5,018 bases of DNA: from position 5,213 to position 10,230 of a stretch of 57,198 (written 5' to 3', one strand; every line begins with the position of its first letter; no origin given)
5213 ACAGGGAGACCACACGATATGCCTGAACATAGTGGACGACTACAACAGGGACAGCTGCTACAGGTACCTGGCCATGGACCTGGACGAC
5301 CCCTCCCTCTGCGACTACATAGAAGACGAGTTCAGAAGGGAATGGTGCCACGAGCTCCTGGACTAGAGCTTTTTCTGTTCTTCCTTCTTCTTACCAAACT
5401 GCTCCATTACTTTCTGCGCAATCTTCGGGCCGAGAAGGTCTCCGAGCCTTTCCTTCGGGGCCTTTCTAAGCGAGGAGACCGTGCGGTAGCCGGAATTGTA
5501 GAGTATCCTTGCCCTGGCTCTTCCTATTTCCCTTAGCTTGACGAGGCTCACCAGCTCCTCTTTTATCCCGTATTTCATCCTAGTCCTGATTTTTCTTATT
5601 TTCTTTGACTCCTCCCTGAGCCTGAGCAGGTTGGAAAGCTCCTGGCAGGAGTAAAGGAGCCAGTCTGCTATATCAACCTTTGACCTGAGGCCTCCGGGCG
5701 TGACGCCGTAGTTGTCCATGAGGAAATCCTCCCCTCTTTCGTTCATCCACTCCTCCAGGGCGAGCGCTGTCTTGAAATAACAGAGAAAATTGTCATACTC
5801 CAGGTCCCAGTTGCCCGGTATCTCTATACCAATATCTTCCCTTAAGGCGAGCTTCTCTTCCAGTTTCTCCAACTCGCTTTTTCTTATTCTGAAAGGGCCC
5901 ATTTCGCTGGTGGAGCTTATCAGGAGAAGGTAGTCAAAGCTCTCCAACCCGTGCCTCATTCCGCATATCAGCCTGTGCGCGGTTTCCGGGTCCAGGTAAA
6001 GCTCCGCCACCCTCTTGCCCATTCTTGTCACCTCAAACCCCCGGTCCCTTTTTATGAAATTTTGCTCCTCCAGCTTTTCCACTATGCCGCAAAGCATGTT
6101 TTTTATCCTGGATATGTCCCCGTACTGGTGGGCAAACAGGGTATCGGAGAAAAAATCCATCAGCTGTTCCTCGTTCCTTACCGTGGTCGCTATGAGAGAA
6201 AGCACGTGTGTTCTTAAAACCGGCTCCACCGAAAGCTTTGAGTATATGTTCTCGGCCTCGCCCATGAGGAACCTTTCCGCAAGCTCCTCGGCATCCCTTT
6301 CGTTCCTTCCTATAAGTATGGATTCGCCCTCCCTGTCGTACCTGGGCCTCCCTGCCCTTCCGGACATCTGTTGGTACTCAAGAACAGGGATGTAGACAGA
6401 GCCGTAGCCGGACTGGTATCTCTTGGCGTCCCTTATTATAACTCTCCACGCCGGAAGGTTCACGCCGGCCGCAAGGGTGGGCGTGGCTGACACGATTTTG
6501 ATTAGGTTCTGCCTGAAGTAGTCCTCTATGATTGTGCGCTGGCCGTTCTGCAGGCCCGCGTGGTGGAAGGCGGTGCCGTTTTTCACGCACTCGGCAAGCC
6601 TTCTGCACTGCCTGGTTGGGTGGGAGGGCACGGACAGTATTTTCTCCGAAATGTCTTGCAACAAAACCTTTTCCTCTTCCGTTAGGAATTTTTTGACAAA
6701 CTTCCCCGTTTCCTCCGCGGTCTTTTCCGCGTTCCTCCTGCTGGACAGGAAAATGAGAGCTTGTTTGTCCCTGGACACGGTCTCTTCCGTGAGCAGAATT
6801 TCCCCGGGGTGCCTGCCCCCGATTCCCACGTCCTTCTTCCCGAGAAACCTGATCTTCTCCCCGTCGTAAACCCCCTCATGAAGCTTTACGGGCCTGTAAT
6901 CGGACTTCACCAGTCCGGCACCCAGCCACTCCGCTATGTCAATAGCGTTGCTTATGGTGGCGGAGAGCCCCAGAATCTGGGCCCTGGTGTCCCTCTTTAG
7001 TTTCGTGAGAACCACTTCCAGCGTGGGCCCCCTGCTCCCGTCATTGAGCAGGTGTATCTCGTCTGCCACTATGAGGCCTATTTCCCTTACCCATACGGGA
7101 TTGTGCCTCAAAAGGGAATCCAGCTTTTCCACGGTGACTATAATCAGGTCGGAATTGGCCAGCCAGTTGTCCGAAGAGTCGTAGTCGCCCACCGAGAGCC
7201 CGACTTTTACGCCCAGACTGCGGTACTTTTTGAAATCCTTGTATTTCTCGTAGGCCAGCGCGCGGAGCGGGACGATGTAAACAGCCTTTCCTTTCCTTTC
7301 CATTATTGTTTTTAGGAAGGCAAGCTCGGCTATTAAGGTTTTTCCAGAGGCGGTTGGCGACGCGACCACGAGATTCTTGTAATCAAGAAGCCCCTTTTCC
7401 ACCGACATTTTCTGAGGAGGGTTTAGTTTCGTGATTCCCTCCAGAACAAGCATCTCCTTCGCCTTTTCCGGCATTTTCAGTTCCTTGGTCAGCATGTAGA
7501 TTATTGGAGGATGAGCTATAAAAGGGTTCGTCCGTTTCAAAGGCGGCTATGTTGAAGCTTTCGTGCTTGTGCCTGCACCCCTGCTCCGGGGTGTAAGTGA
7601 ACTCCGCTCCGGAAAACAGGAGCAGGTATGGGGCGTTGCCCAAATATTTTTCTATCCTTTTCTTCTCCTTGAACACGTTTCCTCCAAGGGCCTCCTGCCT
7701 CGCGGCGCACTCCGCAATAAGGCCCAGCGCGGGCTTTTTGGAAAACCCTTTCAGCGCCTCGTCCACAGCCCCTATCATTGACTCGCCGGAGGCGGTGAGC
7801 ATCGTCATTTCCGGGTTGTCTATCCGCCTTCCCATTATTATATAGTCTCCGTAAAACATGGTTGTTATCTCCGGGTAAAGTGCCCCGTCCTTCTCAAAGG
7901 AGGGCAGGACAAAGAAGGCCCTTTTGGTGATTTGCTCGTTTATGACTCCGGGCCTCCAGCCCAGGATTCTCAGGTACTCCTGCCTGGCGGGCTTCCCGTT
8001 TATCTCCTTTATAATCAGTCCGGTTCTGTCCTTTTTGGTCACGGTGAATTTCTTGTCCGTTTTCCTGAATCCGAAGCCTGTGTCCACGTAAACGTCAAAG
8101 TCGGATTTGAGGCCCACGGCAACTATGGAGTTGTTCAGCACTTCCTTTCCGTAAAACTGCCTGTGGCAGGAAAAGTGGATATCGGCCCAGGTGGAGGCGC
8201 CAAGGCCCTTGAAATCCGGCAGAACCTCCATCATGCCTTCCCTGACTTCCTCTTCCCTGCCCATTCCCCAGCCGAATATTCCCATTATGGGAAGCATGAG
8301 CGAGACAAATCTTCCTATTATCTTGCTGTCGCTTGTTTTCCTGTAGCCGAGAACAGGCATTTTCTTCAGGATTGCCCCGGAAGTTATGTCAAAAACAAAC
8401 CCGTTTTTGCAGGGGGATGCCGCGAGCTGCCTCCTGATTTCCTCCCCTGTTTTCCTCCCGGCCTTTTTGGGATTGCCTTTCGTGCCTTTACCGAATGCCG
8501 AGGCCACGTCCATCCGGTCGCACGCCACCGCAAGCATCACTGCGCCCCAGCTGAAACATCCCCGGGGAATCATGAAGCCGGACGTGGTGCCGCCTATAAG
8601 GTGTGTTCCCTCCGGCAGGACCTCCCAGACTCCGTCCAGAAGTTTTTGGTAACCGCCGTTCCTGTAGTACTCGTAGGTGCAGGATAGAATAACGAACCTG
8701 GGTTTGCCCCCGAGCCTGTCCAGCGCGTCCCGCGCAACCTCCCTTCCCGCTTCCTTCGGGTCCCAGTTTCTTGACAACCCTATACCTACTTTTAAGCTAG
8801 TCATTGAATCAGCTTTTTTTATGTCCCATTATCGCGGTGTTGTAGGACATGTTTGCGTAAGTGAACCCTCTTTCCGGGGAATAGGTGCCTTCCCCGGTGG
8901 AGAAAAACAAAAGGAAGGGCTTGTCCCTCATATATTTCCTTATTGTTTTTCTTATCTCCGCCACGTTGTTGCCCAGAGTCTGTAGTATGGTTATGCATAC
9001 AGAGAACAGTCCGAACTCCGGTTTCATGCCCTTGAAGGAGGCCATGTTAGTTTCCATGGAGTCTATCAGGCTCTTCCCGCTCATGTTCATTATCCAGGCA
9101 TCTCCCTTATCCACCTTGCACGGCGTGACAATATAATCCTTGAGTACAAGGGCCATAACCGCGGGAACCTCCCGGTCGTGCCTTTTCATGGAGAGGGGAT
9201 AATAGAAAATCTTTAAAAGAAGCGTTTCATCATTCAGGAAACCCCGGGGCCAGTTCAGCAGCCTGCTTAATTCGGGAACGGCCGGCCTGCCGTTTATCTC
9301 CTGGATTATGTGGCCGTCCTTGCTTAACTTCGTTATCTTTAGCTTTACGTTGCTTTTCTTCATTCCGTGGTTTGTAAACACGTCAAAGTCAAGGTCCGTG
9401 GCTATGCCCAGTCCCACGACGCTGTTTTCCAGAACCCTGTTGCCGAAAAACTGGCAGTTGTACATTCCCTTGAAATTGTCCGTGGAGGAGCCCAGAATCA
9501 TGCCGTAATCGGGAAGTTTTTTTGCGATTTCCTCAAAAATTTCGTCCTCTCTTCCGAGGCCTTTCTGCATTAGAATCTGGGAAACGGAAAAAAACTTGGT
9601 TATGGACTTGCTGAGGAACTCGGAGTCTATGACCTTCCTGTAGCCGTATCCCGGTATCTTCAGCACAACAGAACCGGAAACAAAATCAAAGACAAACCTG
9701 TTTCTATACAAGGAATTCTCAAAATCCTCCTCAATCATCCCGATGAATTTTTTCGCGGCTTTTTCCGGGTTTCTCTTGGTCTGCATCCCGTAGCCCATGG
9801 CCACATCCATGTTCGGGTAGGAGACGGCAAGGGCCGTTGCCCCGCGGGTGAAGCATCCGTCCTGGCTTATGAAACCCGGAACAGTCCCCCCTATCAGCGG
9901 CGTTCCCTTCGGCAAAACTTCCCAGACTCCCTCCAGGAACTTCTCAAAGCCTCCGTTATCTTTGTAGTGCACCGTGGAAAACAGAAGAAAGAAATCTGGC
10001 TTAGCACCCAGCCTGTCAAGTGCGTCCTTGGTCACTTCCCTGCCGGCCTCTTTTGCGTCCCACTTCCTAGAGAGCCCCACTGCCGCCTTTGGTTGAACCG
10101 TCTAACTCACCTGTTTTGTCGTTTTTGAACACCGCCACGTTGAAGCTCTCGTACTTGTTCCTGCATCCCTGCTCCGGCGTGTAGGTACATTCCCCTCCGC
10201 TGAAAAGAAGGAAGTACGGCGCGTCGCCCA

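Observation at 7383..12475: Candidate undescribed signalling module: KaiC-like ATPase, roadblock-like protein and three FIST sensors in one operon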

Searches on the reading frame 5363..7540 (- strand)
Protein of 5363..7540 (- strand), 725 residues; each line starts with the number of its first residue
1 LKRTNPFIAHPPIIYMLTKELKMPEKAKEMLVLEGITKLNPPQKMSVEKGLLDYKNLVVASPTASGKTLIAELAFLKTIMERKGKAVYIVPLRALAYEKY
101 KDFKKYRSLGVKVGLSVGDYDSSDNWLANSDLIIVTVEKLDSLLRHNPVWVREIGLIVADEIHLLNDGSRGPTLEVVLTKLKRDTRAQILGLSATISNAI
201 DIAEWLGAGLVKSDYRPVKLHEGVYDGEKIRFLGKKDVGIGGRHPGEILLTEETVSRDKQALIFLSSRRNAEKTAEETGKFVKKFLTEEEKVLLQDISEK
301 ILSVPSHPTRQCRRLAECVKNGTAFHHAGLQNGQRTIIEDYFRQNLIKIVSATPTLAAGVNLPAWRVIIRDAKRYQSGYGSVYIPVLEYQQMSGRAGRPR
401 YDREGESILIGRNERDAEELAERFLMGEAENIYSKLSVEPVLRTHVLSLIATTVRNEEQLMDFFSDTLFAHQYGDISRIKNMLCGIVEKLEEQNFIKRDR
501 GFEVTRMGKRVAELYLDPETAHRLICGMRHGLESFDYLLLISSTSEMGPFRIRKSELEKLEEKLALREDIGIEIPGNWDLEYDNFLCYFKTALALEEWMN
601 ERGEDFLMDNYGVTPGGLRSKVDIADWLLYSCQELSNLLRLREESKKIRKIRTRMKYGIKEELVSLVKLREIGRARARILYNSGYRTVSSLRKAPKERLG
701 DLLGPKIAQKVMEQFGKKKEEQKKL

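Call 3: search_protein_families(library=pfam, proteins=[window:5363-7540:-], max_evalue=0.01)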
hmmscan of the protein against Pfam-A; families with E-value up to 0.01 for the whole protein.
window:5363-7540:- (725 aa): 10 families
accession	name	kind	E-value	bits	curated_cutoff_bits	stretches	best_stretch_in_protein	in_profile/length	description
PF21280.2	Helicase_dom4_arc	-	2e-31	108.9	27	1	536-658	2-125/125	Archaeal helicase, domain 4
PF00270.35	DEAD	-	6.3e-31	107.8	26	1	41-199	2-163/167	DEAD/DEAH box helicase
PF04851.21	ResIII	-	2.3e-12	47.6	22.5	1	38-197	3-163/164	Type III restriction enzyme, res subunit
PF00271.37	Helicase_C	-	1.1e-08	35.8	23.5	1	322-399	41-109/110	Helicase conserved C-terminal domain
PF20470.4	HTH_61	-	3.3e-07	31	24.3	1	405-497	1-92/92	Helix-turn-helix domain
PF22527.2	DEXQc_Suv3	-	3.9e-07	30.2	27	1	60-176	19-116/154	DEXQ-box helicase domain of Suv3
PF14520.12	HHH_5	-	6.1e-06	27.1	27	1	666-715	4-55/57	Helix-hairpin-helix domain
PF25453.1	DUF7898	-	0.00062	20.6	27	1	662-721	2-61/80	Domain of unknown function (DUF7898)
PF12826.13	HHH_2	-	0.0028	18.2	27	0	669-720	8-60/64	Helix-hairpin-helix motif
PF10391.15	DNA_pol_lambd_f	-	0.0097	16.2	29.8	0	671-694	8-31/51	Fingers domain of DNA polymerase lambda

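Call 4: search_protein_families(library=ncbifam, proteins=[window:5363-7540:-], max_evalue=0.01)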
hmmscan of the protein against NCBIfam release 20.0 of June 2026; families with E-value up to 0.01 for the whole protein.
window:5363-7540:- (725 aa): 20 families
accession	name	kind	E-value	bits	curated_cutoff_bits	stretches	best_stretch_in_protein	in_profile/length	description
NF002654.0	PRK02362.1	equivalog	5e-232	772.3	887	1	16-722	1-710/739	ATP-dependent DNA helicase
NF001308.0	PRK00254.1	equivalog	2.5e-197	657.4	1216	1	18-723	3-708/720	ATP-dependent DNA helicase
NF040935.1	helicase_Hel308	equivalog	5.1e-185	616.6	1200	1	18-714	6-698/704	ATP-dependent DNA helicase Hel308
NF002251.0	PRK01172.1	equivalog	2.5e-155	518.4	891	1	40-704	24-652/674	ATP-dependent DNA helicase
TIGR04121.1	DEXH_lig_assoc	equivalog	5.2e-23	80.7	850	2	47-273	22-263/804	ligase-associated DNA damage response DEXH box helicase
NF010338.0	PRK13767.1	equivalog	1.1e-16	60.3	849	1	37-288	32-315/877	ATP-dependent helicase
TIGR03817.1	DECH_helic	hypoth_equivalog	2.2e-10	39.5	874.1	1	29-283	27-296/742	helicase/secretion neighborhood putative DEAH-box helicase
NF007284.0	PRK09751.1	equivalog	8.3e-09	33.2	1496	1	90-369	107-398/1538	ATP-dependent helicase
TIGR01587.1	cas3_core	equivalog_domain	1.1e-06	28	102.45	1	57-201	2-170/358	CRISPR-associated helicase Cas3'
NF010337.0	PRK13766.1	equivalog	1.7e-06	26.5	610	1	52-163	29-142/781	Hef nuclease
TIGR00614.1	recQ_fam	subfamily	7.1e-06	25.1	219.8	1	324-485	254-398/470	RecQ family ATP-dependent DNA helicase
TIGR00643.1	recG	equivalog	6.3e-05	21.9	659.4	0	65-132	267-334/629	ATP-dependent DNA helicase RecG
NF008165.0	PRK10917.1-3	equivalog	7.8e-05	21.3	711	0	65-163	296-396/692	ATP-dependent DNA helicase RecG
NF008279.0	PRK11057.1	equivalog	0.00021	19.9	1015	1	323-398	263-329/608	ATP-dependent DNA helicase RecQ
NF041063.1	DpdF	equivalog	0.00032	19.4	550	1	43-105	145-208/813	protein DpdF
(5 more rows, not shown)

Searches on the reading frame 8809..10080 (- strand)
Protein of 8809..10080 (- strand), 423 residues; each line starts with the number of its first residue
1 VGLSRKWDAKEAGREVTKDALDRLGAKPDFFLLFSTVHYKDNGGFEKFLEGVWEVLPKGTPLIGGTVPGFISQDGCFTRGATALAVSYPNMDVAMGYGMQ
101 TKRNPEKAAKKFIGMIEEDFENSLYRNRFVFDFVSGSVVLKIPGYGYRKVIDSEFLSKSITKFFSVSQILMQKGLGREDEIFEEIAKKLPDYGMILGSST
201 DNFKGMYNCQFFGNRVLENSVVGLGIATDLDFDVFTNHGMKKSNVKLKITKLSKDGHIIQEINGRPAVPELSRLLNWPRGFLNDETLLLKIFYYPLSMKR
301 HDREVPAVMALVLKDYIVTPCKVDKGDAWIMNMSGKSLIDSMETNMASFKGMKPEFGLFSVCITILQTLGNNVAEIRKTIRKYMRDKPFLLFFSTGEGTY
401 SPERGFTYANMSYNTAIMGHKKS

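Call 3: search_protein_families(library=pfam, proteins=[window:8809-10080:-], max_evalue=0.01)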
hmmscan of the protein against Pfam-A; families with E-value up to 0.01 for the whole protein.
window:8809-10080:- (423 aa): 1 family
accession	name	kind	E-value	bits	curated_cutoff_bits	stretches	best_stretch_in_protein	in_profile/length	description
PF08495.15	FIST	-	6.4e-19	69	23.2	1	29-265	1-189/189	FIST N domain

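Call 4: search_protein_families(library=ncbifam, proteins=[window:8809-10080:-], max_evalue=0.01)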
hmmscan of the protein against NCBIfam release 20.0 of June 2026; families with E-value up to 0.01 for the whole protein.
window:8809-10080:- (423 aa): 1 family
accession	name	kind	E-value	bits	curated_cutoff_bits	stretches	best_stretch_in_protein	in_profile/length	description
NF041558.1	NosP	equivalog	5.4e-17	61.9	450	1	169-397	126-351/368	nitric oxide-sensing protein NosP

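Call 23: search_solved_structures(query=window:8809-10080:-, max_evalue=1, show_alignments=1)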
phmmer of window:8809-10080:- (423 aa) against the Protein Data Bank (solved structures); distinct sequences matched with E-value up to 1: 0.
